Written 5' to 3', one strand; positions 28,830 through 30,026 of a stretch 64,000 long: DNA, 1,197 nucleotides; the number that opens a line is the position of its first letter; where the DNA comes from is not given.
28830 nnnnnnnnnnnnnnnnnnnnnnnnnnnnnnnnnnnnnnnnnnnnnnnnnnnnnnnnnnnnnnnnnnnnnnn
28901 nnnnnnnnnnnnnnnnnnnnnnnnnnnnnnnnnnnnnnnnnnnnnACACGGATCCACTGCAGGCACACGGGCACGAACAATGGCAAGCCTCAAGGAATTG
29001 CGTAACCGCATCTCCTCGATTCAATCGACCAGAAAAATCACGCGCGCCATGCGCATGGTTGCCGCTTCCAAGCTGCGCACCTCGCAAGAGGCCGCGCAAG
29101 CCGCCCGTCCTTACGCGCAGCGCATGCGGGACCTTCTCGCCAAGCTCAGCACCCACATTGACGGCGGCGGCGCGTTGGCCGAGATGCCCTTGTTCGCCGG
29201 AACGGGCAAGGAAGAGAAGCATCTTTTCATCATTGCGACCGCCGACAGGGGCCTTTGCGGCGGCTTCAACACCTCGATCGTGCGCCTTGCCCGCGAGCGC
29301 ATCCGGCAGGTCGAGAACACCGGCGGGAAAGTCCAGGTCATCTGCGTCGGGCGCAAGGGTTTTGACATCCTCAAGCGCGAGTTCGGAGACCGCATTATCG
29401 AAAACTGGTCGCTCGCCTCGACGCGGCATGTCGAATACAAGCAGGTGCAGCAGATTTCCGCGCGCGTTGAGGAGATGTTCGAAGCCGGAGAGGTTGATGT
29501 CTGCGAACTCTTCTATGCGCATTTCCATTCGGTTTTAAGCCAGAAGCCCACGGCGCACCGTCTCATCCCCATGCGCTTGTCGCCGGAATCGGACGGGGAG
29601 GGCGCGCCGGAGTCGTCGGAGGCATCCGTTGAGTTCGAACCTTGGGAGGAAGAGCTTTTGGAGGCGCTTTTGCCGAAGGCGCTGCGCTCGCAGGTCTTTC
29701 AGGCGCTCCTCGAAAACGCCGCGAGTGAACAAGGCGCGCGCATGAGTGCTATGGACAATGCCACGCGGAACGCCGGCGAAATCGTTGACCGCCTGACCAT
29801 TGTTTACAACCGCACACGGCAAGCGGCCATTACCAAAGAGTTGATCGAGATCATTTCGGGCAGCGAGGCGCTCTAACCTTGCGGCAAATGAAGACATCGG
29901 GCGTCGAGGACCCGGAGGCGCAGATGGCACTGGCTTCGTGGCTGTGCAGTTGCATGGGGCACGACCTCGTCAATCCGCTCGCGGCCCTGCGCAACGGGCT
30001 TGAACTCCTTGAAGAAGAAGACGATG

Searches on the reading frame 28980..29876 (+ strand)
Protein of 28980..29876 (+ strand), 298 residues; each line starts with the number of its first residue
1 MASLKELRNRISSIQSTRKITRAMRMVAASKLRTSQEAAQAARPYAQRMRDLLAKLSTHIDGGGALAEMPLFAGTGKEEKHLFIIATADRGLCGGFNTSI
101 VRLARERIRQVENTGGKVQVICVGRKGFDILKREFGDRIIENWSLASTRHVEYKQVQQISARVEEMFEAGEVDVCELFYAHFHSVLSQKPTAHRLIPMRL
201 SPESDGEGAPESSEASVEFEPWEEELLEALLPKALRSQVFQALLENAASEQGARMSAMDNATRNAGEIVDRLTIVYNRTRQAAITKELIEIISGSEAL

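Call 3: search_protein_families(library=pfam, proteins=[window:28980-29876:+], max_evalue=0.01)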
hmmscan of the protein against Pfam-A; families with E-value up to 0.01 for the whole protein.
window:28980-29876:+ (298 aa): 1 family
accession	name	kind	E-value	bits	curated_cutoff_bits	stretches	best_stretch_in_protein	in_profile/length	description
PF00231.24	ATP-synt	-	2.4e-97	326.5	39.9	1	3-298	1-285/285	ATP synthase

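Call 23: find_homologous_proteins(query=window:28980-29876:+, max_evalue=1e-60)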
Query window:28980-29876:+ (298 aa): 7987 proteins with E <= 1e-60 among 8000 candidates; the best 120 are listed.
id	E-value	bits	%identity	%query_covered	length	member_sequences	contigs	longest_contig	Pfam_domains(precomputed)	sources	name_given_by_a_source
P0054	1.6e-185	632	99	100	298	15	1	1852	PF00231.25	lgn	-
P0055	1.8e-177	606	95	100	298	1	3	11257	PF00231.25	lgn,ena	-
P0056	8.7e-173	591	93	100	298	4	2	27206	PF00231.25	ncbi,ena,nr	ncbi:MAG: F0F1 ATP synthase subunit gamma [Hyphomicrobiales bacterium]|nr:F0F1 ATP synthase subunit 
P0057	1.5e-167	573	90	100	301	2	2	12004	PF00231.25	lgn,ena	-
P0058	6.4e-157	539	85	100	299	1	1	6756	PF00231.25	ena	-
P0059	5.0e-150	516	79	100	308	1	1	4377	PF00231.25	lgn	-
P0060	7.9e-147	506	78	100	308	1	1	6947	PF00231.25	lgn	-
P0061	2.0e-136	471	74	100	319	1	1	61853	PF00231.25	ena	-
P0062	5.3e-130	450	73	100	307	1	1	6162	PF00231.25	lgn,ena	-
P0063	8.3e-130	450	73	100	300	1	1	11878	PF00231.25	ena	-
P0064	1.4e-106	374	61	100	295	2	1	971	PF00231.25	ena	-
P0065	1.7e-103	363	60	100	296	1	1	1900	PF00231.25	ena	-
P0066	5.6e-103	362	61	100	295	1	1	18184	PF00231.25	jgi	jgi:F-type H+-transporting ATPase subunit gamma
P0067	6.6e-103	362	59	100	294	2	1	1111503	PF00231.25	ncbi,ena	-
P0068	6.9e-103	361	57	100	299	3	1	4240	PF00231.25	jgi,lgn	-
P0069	7.7e-103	361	57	100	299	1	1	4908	PF00231.25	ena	-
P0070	1.0e-102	361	59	100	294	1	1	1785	PF00231.25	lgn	-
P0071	1.4e-102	360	60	100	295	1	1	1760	PF00231.25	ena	-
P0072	1.5e-102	360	60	100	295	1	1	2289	PF00231.25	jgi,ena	-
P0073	3.5e-102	359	59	100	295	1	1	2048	PF00231.25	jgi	-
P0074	3.8e-102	359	59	100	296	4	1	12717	PF00231.25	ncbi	ncbi:MAG: F0F1 ATP synthase subunit gamma [Hyphomicrobiaceae bacterium]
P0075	4.9e-102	359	60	100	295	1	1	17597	PF00231.25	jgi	-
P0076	5.8e-102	358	58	100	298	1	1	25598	PF00231.25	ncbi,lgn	ncbi:MAG: F0F1 ATP synthase subunit gamma [Pseudomonadota bacterium]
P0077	8.4e-102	358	57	100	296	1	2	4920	PF00231.25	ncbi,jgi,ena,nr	ncbi:MAG TPA: F0F1 ATP synthase subunit gamma [Afifellaceae bacterium]|nr:F0F1 ATP synthase subunit 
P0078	9.9e-102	358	58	100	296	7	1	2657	PF00231.25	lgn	-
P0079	1.1e-101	358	59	100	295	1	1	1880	PF00231.25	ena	-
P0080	1.3e-101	357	58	100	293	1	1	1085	PF00231.25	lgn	-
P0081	1.7e-101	357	58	100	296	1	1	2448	PF00231.25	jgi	-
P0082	2.3e-101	356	57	100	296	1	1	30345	PF00231.25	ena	-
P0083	2.5e-101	356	59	100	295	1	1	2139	PF00231.25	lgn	-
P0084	3.1e-101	356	58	100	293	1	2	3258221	PF00231.25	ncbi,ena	-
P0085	3.7e-101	356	59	100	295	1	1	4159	PF00231.25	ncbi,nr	ncbi:MAG: F0F1 ATP synthase subunit gamma [Rhizobiales bacterium]|nr:F0F1 ATP synthase subunit gamma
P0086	5.3e-101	355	56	100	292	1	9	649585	PF00231.25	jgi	jgi:F-type H+-transporting ATPase subunit gamma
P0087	6.3e-101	355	57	100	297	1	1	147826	PF00231.25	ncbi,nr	ncbi:MAG: F0F1 ATP synthase subunit gamma [Rhizobiales bacterium]|nr:F0F1 ATP synthase subunit gamma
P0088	6.4e-101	355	59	100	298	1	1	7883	PF00231.25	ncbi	ncbi:MAG: F0F1 ATP synthase subunit gamma [Pseudomonadota bacterium]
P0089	7.2e-101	355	59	100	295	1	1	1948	PF00231.25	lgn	-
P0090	1.4e-100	354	57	100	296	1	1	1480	PF00231.25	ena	-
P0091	1.4e-100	354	57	100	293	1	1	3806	PF00231.25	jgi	-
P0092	1.5e-100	354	56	100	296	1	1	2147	PF00231.25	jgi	jgi:F-type H+-transporting ATPase subunit gamma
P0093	1.5e-100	354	59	100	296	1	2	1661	PF00231.25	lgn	-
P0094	1.7e-100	354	57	100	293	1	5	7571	PF00231.25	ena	-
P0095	1.8e-100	354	58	100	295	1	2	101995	PF00231.25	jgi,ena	-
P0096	1.9e-100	353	57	100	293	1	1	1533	PF00231.25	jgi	jgi:F-type H+-transporting ATPase subunit gamma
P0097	1.9e-100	353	57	100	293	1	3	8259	PF00231.25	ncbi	-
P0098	2.8e-100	353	57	100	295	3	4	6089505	PF00231.25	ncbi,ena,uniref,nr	ncbi:F0F1 ATP synthase subunit gamma [Breoghania sp.]|uniref:F0F1 ATP synthase subunit gamma n=1 Tax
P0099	2.8e-100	353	57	100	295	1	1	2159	PF00231.25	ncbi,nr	ncbi:MAG: F0F1 ATP synthase subunit gamma [Nitratireductor sp.]|nr:F0F1 ATP synthase subunit gamma [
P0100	2.9e-100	353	57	100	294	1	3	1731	PF00231.25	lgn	-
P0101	3.2e-100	353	56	100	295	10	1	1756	PF00231.25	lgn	-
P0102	3.3e-100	353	57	100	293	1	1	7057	PF00231.25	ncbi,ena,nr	ncbi:MAG TPA: F0F1 ATP synthase subunit gamma [Afifellaceae bacterium]|nr:F0F1 ATP synthase subunit 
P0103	4.0e-100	352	57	100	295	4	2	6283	PF00231.25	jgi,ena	jgi:F-type H+-transporting ATPase subunit gamma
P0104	4.2e-100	352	58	100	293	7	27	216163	PF00231.25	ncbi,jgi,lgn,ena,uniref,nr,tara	ncbi:MAG: F0F1 ATP synthase subunit gamma [Stappia sp.]|uniref:F0F1 ATP synthase subunit gamma n=1 T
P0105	5.1e-100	352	58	100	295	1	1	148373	PF00231.25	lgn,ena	-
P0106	5.5e-100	352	58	100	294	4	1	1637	PF00231.25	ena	-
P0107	5.6e-100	352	57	100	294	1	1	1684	PF00231.25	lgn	-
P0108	5.8e-100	352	57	100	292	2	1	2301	PF00231.25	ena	-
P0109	7.2e-100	352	60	100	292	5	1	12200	PF00231.25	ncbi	-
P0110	7.3e-100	352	58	100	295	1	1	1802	PF00231.25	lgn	-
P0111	1.1e-99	351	56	100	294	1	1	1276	PF00231.25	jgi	jgi:F-type H+-transporting ATPase subunit gamma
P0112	1.3e-99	351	57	100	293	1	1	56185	PF00231.25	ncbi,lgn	-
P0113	1.4e-99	351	57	100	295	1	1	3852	PF00231.25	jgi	-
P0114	1.4e-99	351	57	100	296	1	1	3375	PF00231.25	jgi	-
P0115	1.8e-99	350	57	100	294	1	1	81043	PF00231.25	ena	-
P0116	1.8e-99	350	59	100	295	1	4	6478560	PF00231.25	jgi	-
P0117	2.1e-99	350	58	100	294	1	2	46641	PF00231.25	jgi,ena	jgi:F-type H+-transporting ATPase subunit gamma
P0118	2.2e-99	350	55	100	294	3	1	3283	PF00231.25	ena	-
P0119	2.3e-99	350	58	100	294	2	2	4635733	PF00231.25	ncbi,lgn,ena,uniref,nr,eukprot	ncbi:F0F1 ATP synthase subunit gamma [Stappia stellulata]|uniref:F0F1 ATP synthase subunit gamma n=1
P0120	2.8e-99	350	57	100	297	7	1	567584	PF00231.25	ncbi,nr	ncbi:MAG: F0F1 ATP synthase subunit gamma [Rhizobiales bacterium]|nr:F0F1 ATP synthase subunit gamma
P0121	2.9e-99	350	56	100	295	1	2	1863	PF00231.25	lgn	-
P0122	2.9e-99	350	56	100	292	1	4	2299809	PF00231.25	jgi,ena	jgi:F-type H+-transporting ATPase subunit gamma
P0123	3.0e-99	350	57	100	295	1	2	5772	PF00231.25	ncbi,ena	-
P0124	3.2e-99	349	57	100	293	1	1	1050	PF00231.25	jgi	jgi:F-type H+-transporting ATPase subunit gamma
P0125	3.3e-99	349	56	100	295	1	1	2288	PF00231.25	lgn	-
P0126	3.3e-99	349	59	99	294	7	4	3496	PF00231.25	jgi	jgi:F-type H+-transporting ATPase subunit gamma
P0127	3.6e-99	349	57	100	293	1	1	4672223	PF00231.25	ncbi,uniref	ncbi:F0F1 ATP synthase subunit gamma [Stappia sp.]|uniref:F0F1 ATP synthase subunit gamma n=1 Tax=St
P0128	4.0e-99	349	58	100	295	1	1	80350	PF00231.25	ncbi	-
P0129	4.2e-99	349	57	100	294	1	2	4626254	PF00231.25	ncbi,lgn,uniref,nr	ncbi:F0F1 ATP synthase subunit gamma [Stappia sp. ES.058]|uniref:F0F1 ATP synthase subunit gamma n=1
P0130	4.2e-99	349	-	-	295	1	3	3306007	PF00231.25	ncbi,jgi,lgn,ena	ncbi:MAG: F0F1 ATP synthase subunit gamma [Parvibaculaceae bacterium]|jgi:F-type H+-transporting ATP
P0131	4.2e-99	349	56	100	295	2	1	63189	PF00231.25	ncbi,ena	-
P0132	4.4e-99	349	58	100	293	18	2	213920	PF00231.25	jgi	jgi:F-type H+-transporting ATPase subunit gamma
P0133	4.4e-99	349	57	100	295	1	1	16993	PF00231.25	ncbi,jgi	-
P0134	4.7e-99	349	58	100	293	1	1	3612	PF00231.25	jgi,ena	-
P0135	4.8e-99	349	57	100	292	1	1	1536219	PF00231.25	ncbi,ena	-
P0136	5.0e-99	349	56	100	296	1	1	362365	PF00231.25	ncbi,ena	-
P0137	5.0e-99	349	59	100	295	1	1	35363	PF00231.25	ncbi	-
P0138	5.5e-99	349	56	100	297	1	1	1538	PF00231.25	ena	-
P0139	6.4e-99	348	59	100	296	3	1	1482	PF00231.25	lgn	-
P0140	6.4e-99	348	56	100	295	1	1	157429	PF00231.25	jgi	-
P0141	6.5e-99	348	58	100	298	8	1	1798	PF00231.25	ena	-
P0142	7.0e-99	348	58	100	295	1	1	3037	PF00231.25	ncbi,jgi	-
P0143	7.1e-99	348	56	100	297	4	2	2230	PF00231.25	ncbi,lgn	-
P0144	7.2e-99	348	57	100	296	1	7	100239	PF00231.25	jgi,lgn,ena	-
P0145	7.5e-99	348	56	100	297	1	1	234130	PF00231.25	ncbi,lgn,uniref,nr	ncbi:F0F1 ATP synthase subunit gamma [Amorphus coralli]|uniref:F0F1 ATP synthase subunit gamma n=1 T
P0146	8.2e-99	348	56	100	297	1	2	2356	PF00231.25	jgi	-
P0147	8.4e-99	348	56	100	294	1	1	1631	PF00231.25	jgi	jgi:F-type H+-transporting ATPase subunit gamma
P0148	8.4e-99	348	56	100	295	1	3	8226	PF00231.25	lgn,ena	-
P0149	8.8e-99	348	57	100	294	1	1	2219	PF00231.25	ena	-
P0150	9.2e-99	348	57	100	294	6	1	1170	PF00231.25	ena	-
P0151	1.1e-98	348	57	100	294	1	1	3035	PF00231.25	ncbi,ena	-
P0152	1.2e-98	348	57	100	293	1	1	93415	PF00231.25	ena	-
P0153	1.2e-98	348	57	100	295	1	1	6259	PF00231.25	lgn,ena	-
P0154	1.2e-98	348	58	100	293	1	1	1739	PF00231.25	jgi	jgi:F-type H+-transporting ATPase subunit gamma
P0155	1.3e-98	347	56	100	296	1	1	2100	PF00231.25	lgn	-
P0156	1.6e-98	347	57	100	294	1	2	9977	PF00231.25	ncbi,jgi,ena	ncbi:MAG: F0F1 ATP synthase subunit gamma [Pseudomonadota bacterium]|jgi:F-type H+-transporting ATPa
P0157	1.8e-98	347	59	100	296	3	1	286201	PF00231.25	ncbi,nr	ncbi:MAG: F0F1 ATP synthase subunit gamma [Parvibaculaceae bacterium]|nr:F0F1 ATP synthase subunit g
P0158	2.1e-98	347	56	100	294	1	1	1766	PF00231.25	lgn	-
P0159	2.2e-98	347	56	100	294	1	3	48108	PF00231.25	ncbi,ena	-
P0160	2.3e-98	347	57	100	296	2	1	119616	PF00231.25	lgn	-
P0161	2.3e-98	347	56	100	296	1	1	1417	PF00231.25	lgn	-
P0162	2.6e-98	346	55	100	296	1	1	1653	PF00231.25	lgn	-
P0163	2.6e-98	346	56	100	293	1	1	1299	PF00231.25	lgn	-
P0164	2.8e-98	346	57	100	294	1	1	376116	PF00231.25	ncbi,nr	ncbi:MAG: F0F1 ATP synthase subunit gamma [Alphaproteobacteria bacterium]|nr:F0F1 ATP synthase subun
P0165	2.9e-98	346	57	100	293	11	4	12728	PF00231.25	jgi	jgi:F-type H+-transporting ATPase subunit gamma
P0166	3.3e-98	346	57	100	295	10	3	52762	PF00231.25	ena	-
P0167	3.3e-98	346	57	100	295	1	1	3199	PF00231.25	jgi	jgi:F-type H+-transporting ATPase subunit gamma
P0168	3.4e-98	346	58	100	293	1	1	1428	PF00231.25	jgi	-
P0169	3.8e-98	346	56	100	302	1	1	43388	PF00231.25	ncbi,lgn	ncbi:MAG: F0F1 ATP synthase subunit gamma [Parvularculales bacterium]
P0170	4.0e-98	346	58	100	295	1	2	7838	PF00231.25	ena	-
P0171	4.0e-98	346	56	100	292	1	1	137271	PF00231.25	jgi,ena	-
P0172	4.1e-98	346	57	100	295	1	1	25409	PF00231.25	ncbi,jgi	-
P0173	4.5e-98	346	55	100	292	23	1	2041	PF00231.25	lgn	-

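Call 24: find_encoding_contigs(protein=P0061, flank=10000, max_places=2)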
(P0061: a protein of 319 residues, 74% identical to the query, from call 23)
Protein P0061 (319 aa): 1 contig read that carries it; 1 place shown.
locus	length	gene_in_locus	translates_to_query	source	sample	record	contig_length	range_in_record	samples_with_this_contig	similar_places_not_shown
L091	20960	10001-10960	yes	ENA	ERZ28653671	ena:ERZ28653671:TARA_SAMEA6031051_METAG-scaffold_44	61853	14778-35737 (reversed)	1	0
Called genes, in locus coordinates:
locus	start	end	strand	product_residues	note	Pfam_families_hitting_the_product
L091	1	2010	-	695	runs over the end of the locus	PF00012:HSP70, PF06723:MreB_Mbl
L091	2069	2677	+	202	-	PF13532:2OG-FeII_Oxy_2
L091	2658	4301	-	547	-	PF02776:TPP_enzyme_N, PF00205:TPP_enzyme_M, PF02775:TPP_enzyme_C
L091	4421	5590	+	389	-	PF00108:Thiolase_N, PF02803:Thiolase_C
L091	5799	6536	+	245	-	PF02607:B12-binding_2, PF02310:B12-binding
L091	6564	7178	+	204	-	PF07796:DUF1638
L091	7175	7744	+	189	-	PF04752:ChaC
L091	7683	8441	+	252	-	PF00213:OSCP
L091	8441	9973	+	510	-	PF02874:ATP-synt_ab_N, PF09378:HAS-barrel (faint), PF00006:ATP-synt_ab, PF00306:ATP-synt_ab_C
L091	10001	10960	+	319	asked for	PF00231:ATP-synt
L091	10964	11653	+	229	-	PF11249:DUF3047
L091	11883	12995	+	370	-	PF08240:ADH_N, PF00107:ADH_zinc_N, PF13602:ADH_zinc_N_2 (weak)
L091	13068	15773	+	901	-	PF02687:FtsX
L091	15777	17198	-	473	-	PF14691:Fer4_20, PF00070:Pyr_redox (weak), PF00890:FAD_binding_2 (weak), PF01266:DAO (weak), PF01494:FAD_binding_3 (weak), PF01946:Thi4 (weak), PF07992:Pyr_redox_2, PF13450:NAD_binding_8, +4 more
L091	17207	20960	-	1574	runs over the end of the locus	PF00310:GATase_2, PF04898:Glu_syn_central, PF01645:Glu_synthase, PF01493:GXGXG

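Call 25: find_encoding_contigs(protein=P0063, flank=10000, max_places=2)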
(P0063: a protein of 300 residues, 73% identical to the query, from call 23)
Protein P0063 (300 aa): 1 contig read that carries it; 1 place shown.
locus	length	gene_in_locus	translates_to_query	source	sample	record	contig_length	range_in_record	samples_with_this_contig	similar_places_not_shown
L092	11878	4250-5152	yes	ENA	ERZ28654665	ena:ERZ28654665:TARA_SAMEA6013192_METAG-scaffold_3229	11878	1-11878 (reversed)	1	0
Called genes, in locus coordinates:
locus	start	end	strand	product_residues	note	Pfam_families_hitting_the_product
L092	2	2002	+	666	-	?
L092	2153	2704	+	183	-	PF00213:OSCP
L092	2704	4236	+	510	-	PF02874:ATP-synt_ab_N, PF09378:HAS-barrel (faint), PF00006:ATP-synt_ab, PF00306:ATP-synt_ab_C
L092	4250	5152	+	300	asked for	PF00231:ATP-synt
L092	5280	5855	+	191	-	PF11249:DUF3047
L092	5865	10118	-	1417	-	PF00270:DEAD, PF27116:YjiV_N (weak), PF00271:Helicase_C, PF09369:MZB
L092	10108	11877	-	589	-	?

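Call 26: find_encoding_contigs(protein=P0060, flank=10000, max_places=2)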
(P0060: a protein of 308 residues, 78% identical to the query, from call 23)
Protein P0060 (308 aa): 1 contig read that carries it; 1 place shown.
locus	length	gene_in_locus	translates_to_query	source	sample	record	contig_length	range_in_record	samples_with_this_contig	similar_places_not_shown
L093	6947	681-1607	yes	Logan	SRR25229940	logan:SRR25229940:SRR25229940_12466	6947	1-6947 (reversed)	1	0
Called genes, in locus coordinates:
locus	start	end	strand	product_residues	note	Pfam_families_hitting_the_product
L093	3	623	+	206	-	?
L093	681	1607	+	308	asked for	PF00231:ATP-synt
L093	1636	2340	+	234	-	PF11249:DUF3047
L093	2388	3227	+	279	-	PF05711:TylF, PF13578:Methyltransf_24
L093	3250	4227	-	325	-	PF00106:adh_short (weak), PF01073:3Beta_HSD, PF01370:Epimerase, PF02719:Polysacc_synt_2 (weak), PF04321:RmlD_sub_bind, PF08659:KR (weak), PF16363:GDP_Man_Dehyd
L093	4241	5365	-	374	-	PF13439:Glyco_transf_4, PF13579:Glyco_trans_4_4, PF00534:Glycos_transf_1, PF13692:Glyco_trans_1_4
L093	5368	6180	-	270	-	PF08241:Methyltransf_11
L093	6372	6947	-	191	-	?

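Call 65: find_encoding_contigs(protein=P0057, flank=10000, max_places=2)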
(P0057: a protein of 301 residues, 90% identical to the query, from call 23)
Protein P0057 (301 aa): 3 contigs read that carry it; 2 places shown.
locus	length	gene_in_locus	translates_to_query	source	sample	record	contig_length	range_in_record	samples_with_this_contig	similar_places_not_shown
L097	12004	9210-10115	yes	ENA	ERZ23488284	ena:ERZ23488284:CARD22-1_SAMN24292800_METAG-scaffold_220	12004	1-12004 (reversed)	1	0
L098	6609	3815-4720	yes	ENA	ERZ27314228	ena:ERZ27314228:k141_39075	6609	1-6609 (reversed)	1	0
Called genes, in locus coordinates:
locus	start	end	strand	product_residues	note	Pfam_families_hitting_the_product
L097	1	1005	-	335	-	?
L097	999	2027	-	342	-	PF02899:Phage_int_SAM_1, PF00589:Phage_integrase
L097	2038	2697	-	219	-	PF00923:TAL_FSA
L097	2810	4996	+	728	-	PF17764:PriA_3primeBD, PF04851:ResIII, PF00270:DEAD, PF00271:Helicase_C (faint), PF18319:Zn_ribbon_PriA, PF18074:PriA_C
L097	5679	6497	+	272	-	-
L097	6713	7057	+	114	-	-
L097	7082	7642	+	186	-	PF00213:OSCP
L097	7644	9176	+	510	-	PF02874:ATP-synt_ab_N, PF09378:HAS-barrel (faint), PF00006:ATP-synt_ab, PF00306:ATP-synt_ab_C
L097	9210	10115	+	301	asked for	PF00231:ATP-synt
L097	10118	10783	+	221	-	PF10090:HPTransfase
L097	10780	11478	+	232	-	PF11249:DUF3047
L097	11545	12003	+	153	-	?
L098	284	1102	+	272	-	-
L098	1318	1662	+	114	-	-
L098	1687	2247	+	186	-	PF00213:OSCP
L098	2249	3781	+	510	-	PF02874:ATP-synt_ab_N, PF09378:HAS-barrel (faint), PF00006:ATP-synt_ab, PF00306:ATP-synt_ab_C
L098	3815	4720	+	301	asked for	PF00231:ATP-synt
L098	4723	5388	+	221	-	PF10090:HPTransfase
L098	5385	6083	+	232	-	PF11249:DUF3047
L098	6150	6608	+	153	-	?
